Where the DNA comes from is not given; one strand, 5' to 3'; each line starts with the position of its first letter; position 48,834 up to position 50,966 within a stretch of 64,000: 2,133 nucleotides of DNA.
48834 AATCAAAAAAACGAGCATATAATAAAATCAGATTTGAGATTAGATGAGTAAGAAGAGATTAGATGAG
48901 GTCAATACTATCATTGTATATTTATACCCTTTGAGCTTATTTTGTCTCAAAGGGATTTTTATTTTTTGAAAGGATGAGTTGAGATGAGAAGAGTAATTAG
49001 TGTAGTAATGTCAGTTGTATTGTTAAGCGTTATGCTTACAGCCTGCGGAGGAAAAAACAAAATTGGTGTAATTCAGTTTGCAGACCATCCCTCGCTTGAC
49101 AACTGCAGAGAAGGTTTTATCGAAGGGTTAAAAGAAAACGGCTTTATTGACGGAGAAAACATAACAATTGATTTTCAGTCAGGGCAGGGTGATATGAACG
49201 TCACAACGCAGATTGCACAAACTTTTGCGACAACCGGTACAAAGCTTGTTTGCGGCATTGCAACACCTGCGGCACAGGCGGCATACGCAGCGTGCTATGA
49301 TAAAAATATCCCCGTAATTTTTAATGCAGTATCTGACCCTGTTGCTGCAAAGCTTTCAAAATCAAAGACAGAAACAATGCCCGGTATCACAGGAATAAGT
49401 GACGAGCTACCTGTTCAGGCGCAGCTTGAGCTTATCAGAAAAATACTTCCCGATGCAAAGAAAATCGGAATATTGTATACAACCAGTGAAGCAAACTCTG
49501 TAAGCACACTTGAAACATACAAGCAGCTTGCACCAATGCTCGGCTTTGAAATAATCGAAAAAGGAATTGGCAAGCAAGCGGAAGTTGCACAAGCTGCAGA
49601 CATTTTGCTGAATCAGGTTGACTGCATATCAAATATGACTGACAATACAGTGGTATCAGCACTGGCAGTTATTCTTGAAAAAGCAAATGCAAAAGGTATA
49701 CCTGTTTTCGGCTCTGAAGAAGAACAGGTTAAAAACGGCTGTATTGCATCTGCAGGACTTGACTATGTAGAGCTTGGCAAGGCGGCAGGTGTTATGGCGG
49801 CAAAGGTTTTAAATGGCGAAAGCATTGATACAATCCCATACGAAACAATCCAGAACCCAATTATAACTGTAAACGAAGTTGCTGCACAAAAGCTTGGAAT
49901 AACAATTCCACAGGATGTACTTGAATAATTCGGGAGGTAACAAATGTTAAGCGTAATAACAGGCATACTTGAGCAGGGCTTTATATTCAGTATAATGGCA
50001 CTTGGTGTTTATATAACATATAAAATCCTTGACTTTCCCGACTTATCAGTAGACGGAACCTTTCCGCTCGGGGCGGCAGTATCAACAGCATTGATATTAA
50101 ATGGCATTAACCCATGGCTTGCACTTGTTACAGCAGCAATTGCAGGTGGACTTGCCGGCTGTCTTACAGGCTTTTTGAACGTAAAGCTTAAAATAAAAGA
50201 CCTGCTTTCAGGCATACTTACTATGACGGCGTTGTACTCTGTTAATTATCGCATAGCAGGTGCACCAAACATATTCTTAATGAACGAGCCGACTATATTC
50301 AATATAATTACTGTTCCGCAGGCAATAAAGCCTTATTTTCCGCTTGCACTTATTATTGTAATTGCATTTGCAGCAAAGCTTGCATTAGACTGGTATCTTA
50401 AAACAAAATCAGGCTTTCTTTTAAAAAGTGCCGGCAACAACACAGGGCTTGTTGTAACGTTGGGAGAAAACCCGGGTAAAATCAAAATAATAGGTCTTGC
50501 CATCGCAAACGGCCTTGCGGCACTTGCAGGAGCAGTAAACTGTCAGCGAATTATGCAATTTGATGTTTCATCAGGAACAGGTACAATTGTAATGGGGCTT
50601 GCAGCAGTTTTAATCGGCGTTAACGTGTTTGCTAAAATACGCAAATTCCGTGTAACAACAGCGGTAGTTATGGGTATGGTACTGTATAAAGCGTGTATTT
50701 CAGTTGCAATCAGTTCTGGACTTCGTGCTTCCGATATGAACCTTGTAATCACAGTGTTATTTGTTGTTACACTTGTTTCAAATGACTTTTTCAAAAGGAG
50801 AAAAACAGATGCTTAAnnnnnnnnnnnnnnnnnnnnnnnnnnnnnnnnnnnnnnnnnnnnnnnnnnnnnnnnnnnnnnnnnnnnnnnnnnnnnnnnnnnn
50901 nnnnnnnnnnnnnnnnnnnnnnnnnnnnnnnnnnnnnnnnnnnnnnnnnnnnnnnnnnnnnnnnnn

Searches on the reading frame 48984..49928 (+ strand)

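Call 9: search_protein_families(library=pfam, proteins=[window:48984-49928:+], max_evalue=0.001)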
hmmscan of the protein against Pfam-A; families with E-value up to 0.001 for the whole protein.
window:48984-49928:+ (314 aa): 2 families
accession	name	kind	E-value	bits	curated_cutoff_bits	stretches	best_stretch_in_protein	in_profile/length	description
PF04392.18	ABC_sub_bind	-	1.7e-79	267.6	25.9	1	26-313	1-286/293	ABC transporter substrate binding protein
PF13407.12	Peripla_BP_4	-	3.8e-10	40.2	35.1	1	194-279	38-121/258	Periplasmic binding protein domain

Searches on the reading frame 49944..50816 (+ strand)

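Call 9: search_protein_families(library=pfam, proteins=[window:49944-50816:+], max_evalue=0.001)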
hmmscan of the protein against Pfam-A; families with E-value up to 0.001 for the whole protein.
window:49944-50816:+ (290 aa): 1 family
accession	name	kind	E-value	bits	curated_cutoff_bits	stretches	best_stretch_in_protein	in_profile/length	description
PF02653.21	BPD_transp_2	-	4.1e-26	92.2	26.8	1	5-274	2-266/269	Branched-chain amino acid transport system / permease component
